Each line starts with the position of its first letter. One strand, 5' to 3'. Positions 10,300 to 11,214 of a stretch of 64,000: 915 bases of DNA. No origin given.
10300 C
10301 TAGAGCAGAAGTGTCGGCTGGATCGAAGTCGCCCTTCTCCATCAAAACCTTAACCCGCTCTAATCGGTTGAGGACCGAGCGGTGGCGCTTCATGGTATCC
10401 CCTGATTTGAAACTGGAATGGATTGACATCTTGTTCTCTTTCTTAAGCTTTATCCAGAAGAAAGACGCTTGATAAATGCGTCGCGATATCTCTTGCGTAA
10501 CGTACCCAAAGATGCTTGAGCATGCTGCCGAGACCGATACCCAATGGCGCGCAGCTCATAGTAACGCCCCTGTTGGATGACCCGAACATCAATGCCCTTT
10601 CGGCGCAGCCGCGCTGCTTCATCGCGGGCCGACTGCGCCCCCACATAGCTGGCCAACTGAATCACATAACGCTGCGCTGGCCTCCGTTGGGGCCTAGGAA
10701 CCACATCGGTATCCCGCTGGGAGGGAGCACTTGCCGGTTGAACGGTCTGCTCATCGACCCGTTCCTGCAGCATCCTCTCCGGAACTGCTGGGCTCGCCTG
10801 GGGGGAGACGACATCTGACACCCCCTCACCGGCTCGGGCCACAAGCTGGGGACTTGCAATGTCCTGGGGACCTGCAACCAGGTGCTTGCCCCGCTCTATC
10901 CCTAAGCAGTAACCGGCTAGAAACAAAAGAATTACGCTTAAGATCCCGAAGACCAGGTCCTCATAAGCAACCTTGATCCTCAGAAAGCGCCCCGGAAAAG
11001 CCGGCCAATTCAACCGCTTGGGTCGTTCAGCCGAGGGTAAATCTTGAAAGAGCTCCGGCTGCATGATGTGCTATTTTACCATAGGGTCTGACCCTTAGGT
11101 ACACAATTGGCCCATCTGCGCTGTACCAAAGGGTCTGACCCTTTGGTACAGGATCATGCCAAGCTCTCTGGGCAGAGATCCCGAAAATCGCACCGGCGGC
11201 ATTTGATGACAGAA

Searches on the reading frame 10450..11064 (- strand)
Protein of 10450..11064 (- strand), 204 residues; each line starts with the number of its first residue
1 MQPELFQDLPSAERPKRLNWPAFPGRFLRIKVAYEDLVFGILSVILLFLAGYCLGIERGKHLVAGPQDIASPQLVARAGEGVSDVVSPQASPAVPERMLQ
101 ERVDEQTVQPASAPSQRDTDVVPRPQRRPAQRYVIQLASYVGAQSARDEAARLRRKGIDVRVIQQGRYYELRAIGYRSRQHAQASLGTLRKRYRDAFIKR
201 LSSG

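Call 54: list_cluster_members(proteins=[window:10450-11064:-, window:59048-60397:-, window:11154-14234:-, window:60967-61713:-, window:45653-46156:-, window:21816-22721:-])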
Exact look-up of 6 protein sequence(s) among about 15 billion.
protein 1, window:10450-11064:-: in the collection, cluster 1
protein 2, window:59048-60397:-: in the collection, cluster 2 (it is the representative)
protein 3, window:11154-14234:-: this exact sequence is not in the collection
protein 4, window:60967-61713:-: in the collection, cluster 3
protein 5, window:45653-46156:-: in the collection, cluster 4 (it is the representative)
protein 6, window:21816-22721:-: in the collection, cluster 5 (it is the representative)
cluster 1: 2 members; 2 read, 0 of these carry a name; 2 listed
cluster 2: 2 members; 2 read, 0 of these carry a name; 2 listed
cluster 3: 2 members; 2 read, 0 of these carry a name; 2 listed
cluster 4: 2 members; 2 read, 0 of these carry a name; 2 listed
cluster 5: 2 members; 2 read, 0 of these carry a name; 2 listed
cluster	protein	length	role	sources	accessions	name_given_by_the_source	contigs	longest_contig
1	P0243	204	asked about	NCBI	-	-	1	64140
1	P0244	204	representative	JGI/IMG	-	-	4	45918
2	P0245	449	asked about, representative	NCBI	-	-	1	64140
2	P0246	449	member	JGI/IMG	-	-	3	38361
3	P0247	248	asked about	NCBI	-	-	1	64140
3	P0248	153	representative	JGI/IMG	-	-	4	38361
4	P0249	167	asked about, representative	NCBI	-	-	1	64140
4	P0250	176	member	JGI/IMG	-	-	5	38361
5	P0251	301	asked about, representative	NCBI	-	-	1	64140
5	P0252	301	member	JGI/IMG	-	-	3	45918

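Call 55: find_encoding_contigs(protein=P0244, flank=10000, max_places=2)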
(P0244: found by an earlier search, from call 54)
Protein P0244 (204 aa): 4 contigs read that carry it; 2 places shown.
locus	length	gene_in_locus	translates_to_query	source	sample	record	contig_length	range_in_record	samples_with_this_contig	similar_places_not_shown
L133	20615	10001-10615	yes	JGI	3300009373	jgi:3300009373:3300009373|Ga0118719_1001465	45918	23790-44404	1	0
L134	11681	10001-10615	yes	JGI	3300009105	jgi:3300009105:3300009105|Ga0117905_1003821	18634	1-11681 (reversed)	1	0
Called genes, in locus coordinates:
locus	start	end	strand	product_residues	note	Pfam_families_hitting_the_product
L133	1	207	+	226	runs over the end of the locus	PF01476:LysM, PF01551:Peptidase_M23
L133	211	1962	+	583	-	PF13191:AAA_16 (weak)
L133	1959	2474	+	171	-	PF01230:HIT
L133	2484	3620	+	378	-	PF01966:HD, PF13286:HD_assoc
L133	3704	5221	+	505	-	PF01590:GAF (weak), PF13185:GAF_2 (weak), PF13492:GAF_3 (weak), PF13487:HD_5, PF01966:HD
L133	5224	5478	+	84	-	-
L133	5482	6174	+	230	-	-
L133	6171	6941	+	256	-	-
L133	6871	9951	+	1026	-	PF00580:UvrD-helicase, PF13604:AAA_30 (faint), PF01443:Viral_helicase1 (faint), PF13245:AAA_19, PF13361:UvrD_C, PF13538:UvrD_C_2 (faint), PF12705:PDDEXK_1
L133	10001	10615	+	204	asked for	PF05036:SPOR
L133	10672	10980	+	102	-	-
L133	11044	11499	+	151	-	PF08239:SH3_3 (faint)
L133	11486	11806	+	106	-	PF01588:tRNA_bind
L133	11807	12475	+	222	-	PF03853:YjeF_N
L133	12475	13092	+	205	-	PF02163:Peptidase_M50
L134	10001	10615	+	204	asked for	PF05036:SPOR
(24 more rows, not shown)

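Call 56: find_encoding_contigs(protein=P0246, flank=10000, max_places=2)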
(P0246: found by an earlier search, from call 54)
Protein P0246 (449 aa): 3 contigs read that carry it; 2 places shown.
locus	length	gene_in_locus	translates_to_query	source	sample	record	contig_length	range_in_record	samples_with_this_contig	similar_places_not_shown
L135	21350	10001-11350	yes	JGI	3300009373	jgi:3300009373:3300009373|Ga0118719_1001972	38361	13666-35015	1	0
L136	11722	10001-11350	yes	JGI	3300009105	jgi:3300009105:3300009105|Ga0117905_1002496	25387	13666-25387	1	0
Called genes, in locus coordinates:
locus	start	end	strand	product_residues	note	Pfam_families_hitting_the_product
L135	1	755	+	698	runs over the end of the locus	PF00009:GTP_EFTU, PF03144:GTP_EFTU_D2, PF22042:EF-G_D2, PF14492:EFG_III, PF16658:RF3_C (weak), PF03764:EFG_IV, PF00679:EFG_C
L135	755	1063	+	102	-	PF00338:Ribosomal_S10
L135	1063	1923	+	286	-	PF00297:Ribosomal_L3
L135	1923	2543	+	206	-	PF00573:Ribosomal_L4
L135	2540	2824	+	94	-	PF00276:Ribosomal_L23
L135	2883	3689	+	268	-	PF00181:Ribosomal_L2_N, PF03947:Ribosomal_L2_C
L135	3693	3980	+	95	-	PF00203:Ribosomal_S19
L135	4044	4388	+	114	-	PF00237:Ribosomal_L22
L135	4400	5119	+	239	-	PF07650:KH_2, PF00189:Ribosomal_S3_C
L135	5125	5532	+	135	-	PF00252:Ribosomal_L16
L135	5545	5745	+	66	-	PF00831:Ribosomal_L29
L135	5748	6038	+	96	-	PF00366:Ribosomal_S17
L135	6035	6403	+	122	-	PF00238:Ribosomal_L14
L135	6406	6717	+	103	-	PF00467:KOW, PF17136:ribosomal_L24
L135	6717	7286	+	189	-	PF00281:Ribosomal_L5, PF00673:Ribosomal_L5_C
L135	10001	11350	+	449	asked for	PF00344:SecY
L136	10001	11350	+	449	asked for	PF00344:SecY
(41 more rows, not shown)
